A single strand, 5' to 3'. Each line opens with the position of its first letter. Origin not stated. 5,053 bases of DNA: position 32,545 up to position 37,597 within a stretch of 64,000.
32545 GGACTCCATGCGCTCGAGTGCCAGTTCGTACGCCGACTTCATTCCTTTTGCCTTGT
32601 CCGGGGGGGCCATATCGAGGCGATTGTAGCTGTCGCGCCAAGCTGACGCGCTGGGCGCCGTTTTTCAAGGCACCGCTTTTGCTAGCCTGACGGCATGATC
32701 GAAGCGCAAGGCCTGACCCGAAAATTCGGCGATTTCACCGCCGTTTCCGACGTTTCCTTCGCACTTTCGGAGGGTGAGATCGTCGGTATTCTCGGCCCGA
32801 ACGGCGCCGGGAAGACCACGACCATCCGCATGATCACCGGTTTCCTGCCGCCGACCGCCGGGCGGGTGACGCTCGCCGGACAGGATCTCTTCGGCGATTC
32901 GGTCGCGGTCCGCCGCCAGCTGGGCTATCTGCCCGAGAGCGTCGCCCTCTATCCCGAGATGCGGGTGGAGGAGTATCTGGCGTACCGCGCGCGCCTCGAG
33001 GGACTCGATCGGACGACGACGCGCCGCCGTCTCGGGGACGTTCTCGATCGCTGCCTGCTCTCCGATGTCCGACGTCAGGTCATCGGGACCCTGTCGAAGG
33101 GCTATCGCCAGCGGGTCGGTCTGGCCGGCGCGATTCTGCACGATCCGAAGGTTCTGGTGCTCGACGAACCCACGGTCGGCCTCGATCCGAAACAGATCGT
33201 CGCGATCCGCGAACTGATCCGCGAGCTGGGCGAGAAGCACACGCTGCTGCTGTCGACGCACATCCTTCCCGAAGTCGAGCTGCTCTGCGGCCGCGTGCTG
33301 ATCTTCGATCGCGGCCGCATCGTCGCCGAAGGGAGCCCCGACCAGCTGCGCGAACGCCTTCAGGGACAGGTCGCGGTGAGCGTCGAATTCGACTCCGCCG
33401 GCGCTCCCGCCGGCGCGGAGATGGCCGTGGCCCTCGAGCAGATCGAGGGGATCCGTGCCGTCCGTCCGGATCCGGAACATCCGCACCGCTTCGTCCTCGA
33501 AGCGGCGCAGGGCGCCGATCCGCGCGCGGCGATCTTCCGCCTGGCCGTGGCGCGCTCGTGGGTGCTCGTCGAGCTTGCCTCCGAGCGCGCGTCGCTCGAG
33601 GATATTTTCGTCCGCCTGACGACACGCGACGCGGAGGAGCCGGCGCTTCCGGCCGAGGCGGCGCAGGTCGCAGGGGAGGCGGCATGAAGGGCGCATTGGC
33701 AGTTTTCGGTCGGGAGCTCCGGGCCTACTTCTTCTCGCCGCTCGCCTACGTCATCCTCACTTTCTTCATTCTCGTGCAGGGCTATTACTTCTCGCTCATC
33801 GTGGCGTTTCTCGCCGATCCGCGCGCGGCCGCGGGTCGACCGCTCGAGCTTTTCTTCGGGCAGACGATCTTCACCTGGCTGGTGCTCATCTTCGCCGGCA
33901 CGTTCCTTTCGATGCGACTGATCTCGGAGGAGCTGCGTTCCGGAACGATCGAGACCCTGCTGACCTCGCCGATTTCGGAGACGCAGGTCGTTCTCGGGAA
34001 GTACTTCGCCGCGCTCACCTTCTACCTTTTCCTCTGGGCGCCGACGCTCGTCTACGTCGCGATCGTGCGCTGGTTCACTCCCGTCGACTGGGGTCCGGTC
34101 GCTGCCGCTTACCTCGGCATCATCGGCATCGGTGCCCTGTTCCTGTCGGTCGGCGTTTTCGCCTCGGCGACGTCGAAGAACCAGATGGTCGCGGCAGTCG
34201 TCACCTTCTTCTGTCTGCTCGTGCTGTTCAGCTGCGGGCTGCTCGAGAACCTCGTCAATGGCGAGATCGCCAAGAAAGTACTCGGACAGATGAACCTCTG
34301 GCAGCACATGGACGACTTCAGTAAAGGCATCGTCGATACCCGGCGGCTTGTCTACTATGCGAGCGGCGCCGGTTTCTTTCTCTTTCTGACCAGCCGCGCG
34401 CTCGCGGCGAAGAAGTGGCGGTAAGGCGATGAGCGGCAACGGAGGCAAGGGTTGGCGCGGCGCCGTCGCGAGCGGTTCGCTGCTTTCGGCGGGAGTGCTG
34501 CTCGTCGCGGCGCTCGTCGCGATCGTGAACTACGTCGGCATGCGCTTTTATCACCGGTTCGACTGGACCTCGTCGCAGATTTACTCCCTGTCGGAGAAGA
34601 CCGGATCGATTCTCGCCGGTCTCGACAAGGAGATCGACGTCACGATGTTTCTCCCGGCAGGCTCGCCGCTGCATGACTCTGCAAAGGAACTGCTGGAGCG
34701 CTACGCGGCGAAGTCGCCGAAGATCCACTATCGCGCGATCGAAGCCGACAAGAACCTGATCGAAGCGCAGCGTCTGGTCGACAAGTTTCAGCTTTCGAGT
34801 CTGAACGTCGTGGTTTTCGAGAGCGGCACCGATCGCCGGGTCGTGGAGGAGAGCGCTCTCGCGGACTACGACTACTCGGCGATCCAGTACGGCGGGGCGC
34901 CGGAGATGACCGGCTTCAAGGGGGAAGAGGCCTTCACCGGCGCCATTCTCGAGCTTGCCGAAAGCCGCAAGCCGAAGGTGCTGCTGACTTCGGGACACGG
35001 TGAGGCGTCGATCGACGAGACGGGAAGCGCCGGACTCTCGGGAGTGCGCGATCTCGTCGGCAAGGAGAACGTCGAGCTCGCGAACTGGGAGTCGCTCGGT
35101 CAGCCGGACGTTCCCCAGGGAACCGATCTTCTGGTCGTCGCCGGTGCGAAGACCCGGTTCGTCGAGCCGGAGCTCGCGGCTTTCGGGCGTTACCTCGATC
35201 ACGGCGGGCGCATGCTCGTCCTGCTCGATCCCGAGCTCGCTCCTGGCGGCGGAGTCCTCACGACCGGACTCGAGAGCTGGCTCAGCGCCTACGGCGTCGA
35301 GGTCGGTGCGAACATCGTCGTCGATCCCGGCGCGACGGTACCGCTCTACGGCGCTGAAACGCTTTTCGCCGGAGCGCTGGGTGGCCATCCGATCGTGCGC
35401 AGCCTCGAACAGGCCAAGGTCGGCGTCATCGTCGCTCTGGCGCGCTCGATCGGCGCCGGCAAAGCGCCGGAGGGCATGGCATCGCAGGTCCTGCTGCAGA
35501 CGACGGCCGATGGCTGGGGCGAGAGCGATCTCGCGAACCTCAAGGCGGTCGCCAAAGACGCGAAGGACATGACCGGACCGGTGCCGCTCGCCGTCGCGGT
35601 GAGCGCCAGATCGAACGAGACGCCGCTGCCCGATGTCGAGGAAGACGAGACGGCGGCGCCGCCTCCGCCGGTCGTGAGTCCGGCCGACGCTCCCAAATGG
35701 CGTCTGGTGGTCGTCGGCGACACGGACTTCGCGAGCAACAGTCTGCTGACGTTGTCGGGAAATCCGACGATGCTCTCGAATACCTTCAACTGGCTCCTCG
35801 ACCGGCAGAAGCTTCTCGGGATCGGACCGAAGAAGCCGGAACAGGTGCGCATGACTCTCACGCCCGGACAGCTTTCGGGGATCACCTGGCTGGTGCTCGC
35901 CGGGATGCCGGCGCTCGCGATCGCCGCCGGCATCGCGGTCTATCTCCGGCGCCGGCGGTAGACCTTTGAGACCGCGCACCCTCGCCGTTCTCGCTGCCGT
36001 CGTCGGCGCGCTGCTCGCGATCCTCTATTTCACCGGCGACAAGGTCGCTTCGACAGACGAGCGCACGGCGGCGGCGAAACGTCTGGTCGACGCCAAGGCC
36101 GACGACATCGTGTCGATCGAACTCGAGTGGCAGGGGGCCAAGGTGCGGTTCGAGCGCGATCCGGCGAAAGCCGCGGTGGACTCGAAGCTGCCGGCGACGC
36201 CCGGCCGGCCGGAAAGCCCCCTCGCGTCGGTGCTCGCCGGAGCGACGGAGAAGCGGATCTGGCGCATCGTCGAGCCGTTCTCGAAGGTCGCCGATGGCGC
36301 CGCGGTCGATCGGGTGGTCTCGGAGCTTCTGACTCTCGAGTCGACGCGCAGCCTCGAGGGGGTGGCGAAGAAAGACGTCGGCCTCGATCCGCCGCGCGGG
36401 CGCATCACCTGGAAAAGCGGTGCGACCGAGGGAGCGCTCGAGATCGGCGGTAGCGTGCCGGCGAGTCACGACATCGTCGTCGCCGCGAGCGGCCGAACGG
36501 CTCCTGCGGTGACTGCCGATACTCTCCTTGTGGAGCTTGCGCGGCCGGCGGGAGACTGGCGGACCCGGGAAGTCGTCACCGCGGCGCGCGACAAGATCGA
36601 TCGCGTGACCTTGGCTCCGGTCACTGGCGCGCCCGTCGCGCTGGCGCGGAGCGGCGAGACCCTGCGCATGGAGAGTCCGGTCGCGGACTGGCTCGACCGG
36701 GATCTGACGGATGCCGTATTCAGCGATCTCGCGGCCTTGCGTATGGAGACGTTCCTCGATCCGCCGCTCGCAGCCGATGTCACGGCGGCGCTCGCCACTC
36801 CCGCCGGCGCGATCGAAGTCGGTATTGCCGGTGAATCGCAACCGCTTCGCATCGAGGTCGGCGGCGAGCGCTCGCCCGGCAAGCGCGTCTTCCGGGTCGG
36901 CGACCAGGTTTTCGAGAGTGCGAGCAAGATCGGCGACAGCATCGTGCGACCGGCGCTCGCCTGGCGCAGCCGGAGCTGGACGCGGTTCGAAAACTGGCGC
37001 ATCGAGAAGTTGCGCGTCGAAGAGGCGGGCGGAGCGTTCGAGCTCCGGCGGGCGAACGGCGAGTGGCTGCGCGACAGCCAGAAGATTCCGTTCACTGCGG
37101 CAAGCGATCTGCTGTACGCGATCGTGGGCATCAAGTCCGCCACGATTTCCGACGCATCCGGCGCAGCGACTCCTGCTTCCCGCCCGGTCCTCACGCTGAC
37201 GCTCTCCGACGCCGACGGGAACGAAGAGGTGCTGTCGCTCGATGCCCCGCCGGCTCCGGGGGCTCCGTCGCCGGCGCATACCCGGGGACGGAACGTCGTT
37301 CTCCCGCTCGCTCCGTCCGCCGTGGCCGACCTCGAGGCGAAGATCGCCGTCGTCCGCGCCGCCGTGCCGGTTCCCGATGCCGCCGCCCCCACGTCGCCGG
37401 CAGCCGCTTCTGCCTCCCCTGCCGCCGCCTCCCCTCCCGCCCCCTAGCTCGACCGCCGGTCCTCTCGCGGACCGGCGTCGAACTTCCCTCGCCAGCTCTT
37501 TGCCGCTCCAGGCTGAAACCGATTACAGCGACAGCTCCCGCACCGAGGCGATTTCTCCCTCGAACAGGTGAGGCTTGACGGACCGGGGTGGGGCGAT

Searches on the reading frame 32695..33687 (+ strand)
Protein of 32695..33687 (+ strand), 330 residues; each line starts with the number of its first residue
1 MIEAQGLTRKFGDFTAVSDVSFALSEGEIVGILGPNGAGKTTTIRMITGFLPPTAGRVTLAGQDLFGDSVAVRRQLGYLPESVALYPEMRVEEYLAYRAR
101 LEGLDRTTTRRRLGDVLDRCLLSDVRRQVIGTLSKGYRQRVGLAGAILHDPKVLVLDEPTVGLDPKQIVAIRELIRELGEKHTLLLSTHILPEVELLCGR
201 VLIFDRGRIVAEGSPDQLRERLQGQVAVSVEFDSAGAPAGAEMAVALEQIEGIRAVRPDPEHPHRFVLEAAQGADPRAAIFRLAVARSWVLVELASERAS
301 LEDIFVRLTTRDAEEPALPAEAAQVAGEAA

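Call 41: search_protein_families(library=pfam, proteins=[window:32695-33687:+], max_evalue=0.00001)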
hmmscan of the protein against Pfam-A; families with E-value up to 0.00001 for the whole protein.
window:32695-33687:+ (330 aa): 2 families
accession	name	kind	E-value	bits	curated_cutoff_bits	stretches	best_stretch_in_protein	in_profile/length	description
PF00005.33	ABC_tran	-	4.8e-33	115.1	25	1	18-160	2-136/137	ABC transporter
PF13304.12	AAA_21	-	4.2e-13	50.5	27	1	131-190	236-299/304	AAA domain, putative AbiEii toxin, Type IV TA system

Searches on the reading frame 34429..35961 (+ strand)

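Call 41: search_protein_families(library=pfam, proteins=[window:34429-35961:+], max_evalue=0.00001)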
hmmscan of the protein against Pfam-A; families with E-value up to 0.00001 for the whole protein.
window:34429-35961:+ (510 aa): 2 families
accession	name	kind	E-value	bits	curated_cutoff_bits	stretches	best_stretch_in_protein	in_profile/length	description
PF09822.16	ABC_transp_aux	-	5.2e-25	88.7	34.7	1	181-445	1-272/288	ABC-type uncharacterized transport system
PF23357.1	DUF7088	-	6.7e-12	46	27.8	1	49-134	2-92/105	Domain of unknown function (DUF7088)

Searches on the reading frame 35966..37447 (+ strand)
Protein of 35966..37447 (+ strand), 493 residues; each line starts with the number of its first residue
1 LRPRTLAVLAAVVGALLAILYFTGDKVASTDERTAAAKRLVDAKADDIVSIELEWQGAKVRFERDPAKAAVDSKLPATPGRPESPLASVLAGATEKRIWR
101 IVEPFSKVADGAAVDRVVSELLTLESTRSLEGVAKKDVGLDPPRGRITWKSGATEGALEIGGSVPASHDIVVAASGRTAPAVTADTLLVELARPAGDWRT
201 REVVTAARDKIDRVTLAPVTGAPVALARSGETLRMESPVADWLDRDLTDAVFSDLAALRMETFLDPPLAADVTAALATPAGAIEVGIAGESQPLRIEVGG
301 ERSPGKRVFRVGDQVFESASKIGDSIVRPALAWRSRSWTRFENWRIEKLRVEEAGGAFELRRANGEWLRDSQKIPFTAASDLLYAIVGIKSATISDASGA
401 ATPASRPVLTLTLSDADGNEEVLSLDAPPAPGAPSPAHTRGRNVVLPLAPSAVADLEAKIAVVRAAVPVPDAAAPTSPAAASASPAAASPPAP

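Call 41: search_protein_families(library=pfam, proteins=[window:35966-37447:+], max_evalue=0.00001)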
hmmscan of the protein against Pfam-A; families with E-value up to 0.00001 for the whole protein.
window:35966-37447:+ (493 aa): 1 family
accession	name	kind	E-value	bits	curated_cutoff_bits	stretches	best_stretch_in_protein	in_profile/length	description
PF14238.11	DUF4340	-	4.3e-19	69.9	25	1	99-266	1-170/183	Domain of unknown function (DUF4340)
